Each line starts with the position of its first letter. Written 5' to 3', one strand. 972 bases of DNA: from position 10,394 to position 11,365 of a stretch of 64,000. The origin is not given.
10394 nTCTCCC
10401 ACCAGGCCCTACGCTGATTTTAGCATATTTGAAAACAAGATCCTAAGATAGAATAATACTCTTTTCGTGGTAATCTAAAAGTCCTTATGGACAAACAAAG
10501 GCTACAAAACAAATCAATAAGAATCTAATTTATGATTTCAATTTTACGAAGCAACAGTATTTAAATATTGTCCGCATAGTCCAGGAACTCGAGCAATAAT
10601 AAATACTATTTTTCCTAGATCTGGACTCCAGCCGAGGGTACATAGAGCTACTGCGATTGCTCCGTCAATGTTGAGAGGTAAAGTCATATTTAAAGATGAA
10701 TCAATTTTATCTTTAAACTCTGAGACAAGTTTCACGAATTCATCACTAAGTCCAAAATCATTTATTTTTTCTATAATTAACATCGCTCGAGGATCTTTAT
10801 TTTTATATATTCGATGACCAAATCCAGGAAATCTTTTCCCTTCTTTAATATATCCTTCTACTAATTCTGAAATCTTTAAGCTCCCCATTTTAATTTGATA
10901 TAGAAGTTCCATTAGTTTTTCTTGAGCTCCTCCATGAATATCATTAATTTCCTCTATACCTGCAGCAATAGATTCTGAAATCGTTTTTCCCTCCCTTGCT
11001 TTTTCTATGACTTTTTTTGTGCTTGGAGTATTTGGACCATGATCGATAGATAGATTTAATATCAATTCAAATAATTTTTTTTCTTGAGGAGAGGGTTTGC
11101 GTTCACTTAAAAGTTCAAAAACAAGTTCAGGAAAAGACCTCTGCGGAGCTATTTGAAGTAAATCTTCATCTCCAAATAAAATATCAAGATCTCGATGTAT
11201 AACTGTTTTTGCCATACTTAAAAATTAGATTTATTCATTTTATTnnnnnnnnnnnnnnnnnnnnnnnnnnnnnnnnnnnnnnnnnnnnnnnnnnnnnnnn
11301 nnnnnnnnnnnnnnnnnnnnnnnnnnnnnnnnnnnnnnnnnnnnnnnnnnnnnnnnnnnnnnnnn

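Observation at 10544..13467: SucC-like, SucD-like and citrate-synthase-tail-like genes collinear with a split ATP-citrate lyase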

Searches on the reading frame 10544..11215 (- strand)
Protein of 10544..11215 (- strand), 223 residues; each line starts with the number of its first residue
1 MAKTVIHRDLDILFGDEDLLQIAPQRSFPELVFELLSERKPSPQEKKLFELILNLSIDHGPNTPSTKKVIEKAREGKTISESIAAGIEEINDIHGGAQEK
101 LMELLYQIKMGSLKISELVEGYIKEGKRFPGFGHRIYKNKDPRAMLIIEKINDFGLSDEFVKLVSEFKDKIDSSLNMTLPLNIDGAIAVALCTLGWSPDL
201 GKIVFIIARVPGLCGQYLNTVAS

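Call 3: search_protein_families(library=pfam, proteins=[window:10544-11215:-], max_evalue=0.01)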
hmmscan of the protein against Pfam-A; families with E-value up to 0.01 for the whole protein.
window:10544-11215:- (223 aa): 1 family
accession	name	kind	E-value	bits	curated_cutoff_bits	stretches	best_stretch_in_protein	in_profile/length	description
PF00285.26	Citrate_synt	-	1.2e-28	100.6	27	1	21-219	142-346/357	Citrate synthase, C-terminal domain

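Call 4: search_protein_families(library=ncbifam, proteins=[window:10544-11215:-], max_evalue=0.01)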
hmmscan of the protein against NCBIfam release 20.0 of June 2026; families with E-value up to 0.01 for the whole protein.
window:10544-11215:- (223 aa): 22 families
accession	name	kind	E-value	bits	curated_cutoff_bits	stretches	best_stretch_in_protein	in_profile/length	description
NF004869.0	PRK06224.1-6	subfamily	1.1e-37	129.8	212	1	18-215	23-224/263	citryl-CoA lyase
NF004864.0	PRK06224.1-1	equivalog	3.2e-33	114.9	261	1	21-213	38-241/278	citryl-CoA lyase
NF004866.0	PRK06224.1-3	subfamily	6.2e-32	110.8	245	1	25-214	44-237/275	citryl-CoA lyase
NF004868.0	PRK06224.1-5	subfamily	1.8e-25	89.5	193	1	22-215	29-230/260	citryl-CoA lyase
NF041301.1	Cit_synth_Halo_CitZ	equivalog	1.7e-20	73.4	550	1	28-219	159-351/379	citrate synthase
TIGR01800.1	cit_synth_II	subfamily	3.6e-19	68.8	421.3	1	19-218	140-339/368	2-methylcitrate synthase/citrate synthase II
NF004126.0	PRK05614.1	equivalog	4.8e-18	64.8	505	1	37-220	210-401/430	citrate synthase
NF010639.0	PRK14036.1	equivalog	4e-17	62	502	1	28-214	156-345/379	citrate synthase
NF004867.0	PRK06224.1-4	equivalog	1e-15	57.6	409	1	7-214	15-227/261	citryl-CoA lyase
NF009004.0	PRK12349.1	equivalog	1.3e-15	57.1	508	1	16-217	145-347/372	citrate synthase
TIGR01798.1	cit_synth_I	equivalog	2.2e-13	49.7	485.15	1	32-218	191-387/412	citrate synthase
NF010637.0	PRK14034.1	equivalog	7.8e-13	48.1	594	1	30-215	154-339/372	citrate synthase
NF009005.0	PRK12350.1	subfamily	1.4e-12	47.5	332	1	40-212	152-326/366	citrate synthase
NF010638.0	PRK14035.1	equivalog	2.9e-12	46.1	572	1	32-213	157-338/372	citrate synthase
NF041157.1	Cit_synThplmales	equivalog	1.2e-11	44.3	590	1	21-158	145-282/377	citrate synthase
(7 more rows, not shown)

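Call 7: search_solved_structures(query=window:10544-11215:-, max_evalue=0.001, show_alignments=3)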
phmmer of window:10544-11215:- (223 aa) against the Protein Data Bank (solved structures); distinct sequences matched with E-value up to 0.001: 58.
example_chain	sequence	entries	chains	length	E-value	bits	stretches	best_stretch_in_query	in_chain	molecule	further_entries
6hxp_A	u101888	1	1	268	7.2e-28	100.8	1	19-216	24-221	Citryl-CoA lyase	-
6abx_A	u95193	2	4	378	4.4e-18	68.8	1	18-214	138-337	Citrate synthase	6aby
8bei_A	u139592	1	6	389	8.6e-15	58.1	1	25-215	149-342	Citrate synthase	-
8rjk_0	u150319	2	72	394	8.9e-15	58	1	25-215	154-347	Citrate synthase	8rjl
8an1_A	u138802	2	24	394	8.9e-15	58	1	25-215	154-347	Citrate synthase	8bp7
2c6x_A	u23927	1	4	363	5.5e-14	55.4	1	25-216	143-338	CITRATE SYNTHASE 1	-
1vgp_A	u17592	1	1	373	1e-13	54.6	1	18-216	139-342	373aa long hypothetical citrate synthase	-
1iom_A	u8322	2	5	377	1.1e-13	54.4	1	39-218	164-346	CITRATE SYNTHASE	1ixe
4tvm_A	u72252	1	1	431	1.9e-13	53.7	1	27-215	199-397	Citrate synthase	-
9x0i_A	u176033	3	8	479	2.8e-13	53.2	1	39-216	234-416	Citrate synthase 3, peroxisomal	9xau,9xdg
2p2w_A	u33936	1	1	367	4.9e-12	49.1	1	91-218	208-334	Citrate synthase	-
2h12_A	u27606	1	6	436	5.3e-12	49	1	27-218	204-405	Citrate synthase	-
7e8n_A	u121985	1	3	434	6.5e-12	48.7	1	49-217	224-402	Citrate synthase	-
4g6b_A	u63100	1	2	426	1e-11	48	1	42-214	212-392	Citrate synthase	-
6hxk_A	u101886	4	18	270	1e-11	48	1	40-192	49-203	ATP-citrate synthase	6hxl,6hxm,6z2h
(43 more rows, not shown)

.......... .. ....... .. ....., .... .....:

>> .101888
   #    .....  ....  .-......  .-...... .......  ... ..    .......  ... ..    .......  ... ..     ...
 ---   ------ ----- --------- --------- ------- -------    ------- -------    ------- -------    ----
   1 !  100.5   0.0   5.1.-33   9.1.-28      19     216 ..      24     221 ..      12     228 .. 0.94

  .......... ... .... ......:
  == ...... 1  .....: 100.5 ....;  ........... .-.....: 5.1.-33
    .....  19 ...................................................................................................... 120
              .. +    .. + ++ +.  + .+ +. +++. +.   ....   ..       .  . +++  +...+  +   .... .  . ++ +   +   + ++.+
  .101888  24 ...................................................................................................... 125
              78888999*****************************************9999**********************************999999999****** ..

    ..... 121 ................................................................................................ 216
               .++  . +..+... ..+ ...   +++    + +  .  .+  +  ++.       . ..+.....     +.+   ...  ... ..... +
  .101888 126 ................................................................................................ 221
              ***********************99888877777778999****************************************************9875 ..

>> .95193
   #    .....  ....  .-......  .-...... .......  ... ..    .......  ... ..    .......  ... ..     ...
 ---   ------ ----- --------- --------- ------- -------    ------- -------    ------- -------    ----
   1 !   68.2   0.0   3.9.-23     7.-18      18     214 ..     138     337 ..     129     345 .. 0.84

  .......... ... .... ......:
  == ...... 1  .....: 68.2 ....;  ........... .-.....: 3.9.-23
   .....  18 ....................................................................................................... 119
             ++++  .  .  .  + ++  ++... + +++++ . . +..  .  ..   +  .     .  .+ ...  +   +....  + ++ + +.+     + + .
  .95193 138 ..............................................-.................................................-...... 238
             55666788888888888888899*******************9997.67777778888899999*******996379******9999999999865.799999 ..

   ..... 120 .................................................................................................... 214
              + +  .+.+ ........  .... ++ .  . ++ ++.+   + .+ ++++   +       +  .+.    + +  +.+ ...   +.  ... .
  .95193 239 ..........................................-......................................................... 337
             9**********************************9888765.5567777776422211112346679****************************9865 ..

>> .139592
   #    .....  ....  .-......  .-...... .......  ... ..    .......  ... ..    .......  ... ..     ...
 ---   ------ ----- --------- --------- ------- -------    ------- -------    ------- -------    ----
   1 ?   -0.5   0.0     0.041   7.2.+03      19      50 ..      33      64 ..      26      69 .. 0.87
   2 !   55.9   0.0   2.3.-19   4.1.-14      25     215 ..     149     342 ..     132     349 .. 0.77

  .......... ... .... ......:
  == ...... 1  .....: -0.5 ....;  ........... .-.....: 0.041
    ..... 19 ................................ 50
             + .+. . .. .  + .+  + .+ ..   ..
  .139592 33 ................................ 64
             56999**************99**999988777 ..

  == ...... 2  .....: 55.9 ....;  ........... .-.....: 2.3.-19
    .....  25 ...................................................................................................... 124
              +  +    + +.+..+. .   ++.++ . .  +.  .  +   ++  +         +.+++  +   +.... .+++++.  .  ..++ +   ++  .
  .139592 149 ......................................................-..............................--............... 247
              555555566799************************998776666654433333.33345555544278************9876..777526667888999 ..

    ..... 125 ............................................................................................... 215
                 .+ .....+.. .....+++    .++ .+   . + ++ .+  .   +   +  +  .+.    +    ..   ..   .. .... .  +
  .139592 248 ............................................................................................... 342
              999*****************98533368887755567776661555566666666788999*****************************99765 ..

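Call 10: find_homologous_proteins(query=window:10544-11215:-, max_evalue=0.00001)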
Query window:10544-11215:- (223 aa): 758 proteins with E <= 0.00001 among 1191 candidates; the best 120 are listed.
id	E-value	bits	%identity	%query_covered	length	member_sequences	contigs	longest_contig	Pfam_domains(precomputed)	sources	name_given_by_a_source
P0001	2.2e-94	333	71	99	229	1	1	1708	PF00285.27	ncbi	-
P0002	2.2e-86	307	63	99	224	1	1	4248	PF00285.27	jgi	jgi:citrate synthase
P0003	1.6e-82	294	58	99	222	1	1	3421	PF00285.27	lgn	-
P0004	3.3e-82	293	61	99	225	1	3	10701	PF00285.27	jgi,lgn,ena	-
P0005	7.8e-82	292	57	99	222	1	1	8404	PF00285.27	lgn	-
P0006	7.9e-82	292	62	99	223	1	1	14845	PF00285.27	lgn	-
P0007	4.0e-81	290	58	99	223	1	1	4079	PF00285.27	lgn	-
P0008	5.6e-81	289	58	99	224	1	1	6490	PF00285.27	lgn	-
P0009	1.1e-80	288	61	100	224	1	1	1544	PF00285.27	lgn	-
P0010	1.2e-80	288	58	99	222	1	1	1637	PF00285.27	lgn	-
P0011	1.4e-80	288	58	99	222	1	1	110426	PF00285.27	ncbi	-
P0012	4.7e-80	286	59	98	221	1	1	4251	PF00285.27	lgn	-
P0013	6.1e-80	286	58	99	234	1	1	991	PF00285.27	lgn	-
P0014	7.2e-80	286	59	99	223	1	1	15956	PF00285.27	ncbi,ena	-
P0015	9.9e-80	285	58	100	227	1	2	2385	PF00285.27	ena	-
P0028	1.1e-78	282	58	99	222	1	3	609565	PF00285.27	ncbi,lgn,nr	ncbi:hypothetical protein HY404_02720 [Candidatus Microgenomates bacterium]|nr:hypothetical protein 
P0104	2.7e-72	261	54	99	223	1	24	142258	PF00285.27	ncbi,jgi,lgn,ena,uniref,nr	ncbi:MAG: Citryl-CoA lyase [uncultured bacterium]|uniref:citrate synthase (unknown stereospecificity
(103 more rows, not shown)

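Call 12: find_encoding_contigs(protein=P0028, flank=8000, max_places=2)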
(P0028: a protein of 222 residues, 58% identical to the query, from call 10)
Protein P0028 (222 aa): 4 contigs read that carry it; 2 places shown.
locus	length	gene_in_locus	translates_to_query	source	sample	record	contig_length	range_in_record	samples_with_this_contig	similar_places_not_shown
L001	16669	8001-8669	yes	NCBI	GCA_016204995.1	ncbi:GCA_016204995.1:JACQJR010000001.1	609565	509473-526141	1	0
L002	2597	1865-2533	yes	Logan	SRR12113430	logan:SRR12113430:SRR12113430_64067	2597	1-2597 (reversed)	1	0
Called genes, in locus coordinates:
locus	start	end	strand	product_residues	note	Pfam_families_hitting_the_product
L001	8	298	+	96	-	PF13560:HTH_31, PF01381:HTH_3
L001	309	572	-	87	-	PF13560:HTH_31 (weak), PF12844:HTH_19, PF01381:HTH_3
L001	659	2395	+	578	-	-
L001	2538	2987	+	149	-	PF00293:NUDIX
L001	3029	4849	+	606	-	PF01807:Zn_ribbon_DnaG, PF08275:DNAG_N, PF01751:Toprim, PF13155:Toprim_2, PF13662:Toprim_4, PF10410:DnaB_bind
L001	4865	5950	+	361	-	PF03979:Sigma70_r1_1 (weak), PF00140:Sigma70_r1_2, PF04542:Sigma70_r2, PF04539:Sigma70_r3, PF04545:Sigma70_r4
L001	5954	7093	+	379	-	PF08442:ATP-grasp_2, PF13549:ATP-grasp_5, PF24948:Citrate_synth_N, PF16114:Citrate_bind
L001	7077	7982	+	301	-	PF02629:CoA_binding, PF00549:Ligase_CoA, PF13607:Succ_CoA_lig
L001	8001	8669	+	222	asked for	PF00285:Citrate_synt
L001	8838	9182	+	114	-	-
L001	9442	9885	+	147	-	PF00254:FKBP_C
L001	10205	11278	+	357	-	PF00270:DEAD, PF04851:ResIII, PF00271:Helicase_C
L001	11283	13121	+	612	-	PF00009:GTP_EFTU, PF01926:MMR_HSR1, PF22042:EF-G_D2, PF03144:GTP_EFTU_D2, PF00679:EFG_C, PF21018:BipA_C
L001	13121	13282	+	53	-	-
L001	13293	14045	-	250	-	PF19040:SGNH (weak), PF13472:Lipase_GDSL_2 (weak)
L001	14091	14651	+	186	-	-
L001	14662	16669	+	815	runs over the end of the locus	PF00690:Cation_ATPase_N, PF00122:E1-E2_ATPase, PF00702:Hydrolase, PF13246:Cation_ATPase, PF08282:Hydrolase_3 (faint), PF00689:Cation_ATPase_C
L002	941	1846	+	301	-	PF02629:CoA_binding, PF00549:Ligase_CoA, PF13607:Succ_CoA_lig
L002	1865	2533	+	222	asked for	PF00285:Citrate_synt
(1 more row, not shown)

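Call 13: find_encoding_contigs(protein=P0104, flank=8000, max_places=3)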
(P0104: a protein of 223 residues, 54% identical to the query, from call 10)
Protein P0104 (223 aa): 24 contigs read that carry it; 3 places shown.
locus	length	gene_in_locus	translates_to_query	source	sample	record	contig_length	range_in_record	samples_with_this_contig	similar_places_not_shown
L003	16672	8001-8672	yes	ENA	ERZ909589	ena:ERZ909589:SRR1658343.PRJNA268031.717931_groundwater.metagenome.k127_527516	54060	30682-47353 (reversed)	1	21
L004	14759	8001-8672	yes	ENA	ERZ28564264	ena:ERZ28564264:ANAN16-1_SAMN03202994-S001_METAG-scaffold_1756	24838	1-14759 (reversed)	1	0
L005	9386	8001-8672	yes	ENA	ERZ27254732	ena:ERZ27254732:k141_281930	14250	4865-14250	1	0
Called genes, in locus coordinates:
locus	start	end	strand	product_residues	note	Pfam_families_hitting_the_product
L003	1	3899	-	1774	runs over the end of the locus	PF01075:Glyco_transf_9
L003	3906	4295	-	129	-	PF18908:DUF5663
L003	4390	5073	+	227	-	-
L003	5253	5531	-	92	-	-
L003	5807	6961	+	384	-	PF08442:ATP-grasp_2, PF13549:ATP-grasp_5 (faint), PF24948:Citrate_synth_N, PF16114:Citrate_bind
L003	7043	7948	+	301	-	PF02629:CoA_binding, PF13380:CoA_binding_2, PF13607:Succ_CoA_lig, PF00549:Ligase_CoA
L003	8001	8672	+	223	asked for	PF00285:Citrate_synt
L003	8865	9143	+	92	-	-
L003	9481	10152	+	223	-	-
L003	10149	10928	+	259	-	PF24827:AstE_AspA_cat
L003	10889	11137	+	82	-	-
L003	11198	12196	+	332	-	PF00579:tRNA-synt_1b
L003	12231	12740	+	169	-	-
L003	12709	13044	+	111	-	PF01588:tRNA_bind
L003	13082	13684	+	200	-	-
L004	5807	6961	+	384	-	PF08442:ATP-grasp_2, PF13549:ATP-grasp_5 (faint), PF24948:Citrate_synth_N, PF16114:Citrate_bind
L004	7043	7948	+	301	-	PF02629:CoA_binding, PF13380:CoA_binding_2, PF13607:Succ_CoA_lig, PF00549:Ligase_CoA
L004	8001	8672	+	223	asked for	PF00285:Citrate_synt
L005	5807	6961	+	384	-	PF08442:ATP-grasp_2, PF13549:ATP-grasp_5 (faint), PF24948:Citrate_synth_N, PF16114:Citrate_bind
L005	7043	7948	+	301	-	PF02629:CoA_binding, PF13380:CoA_binding_2, PF13607:Succ_CoA_lig, PF00549:Ligase_CoA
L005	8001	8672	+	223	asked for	PF00285:Citrate_synt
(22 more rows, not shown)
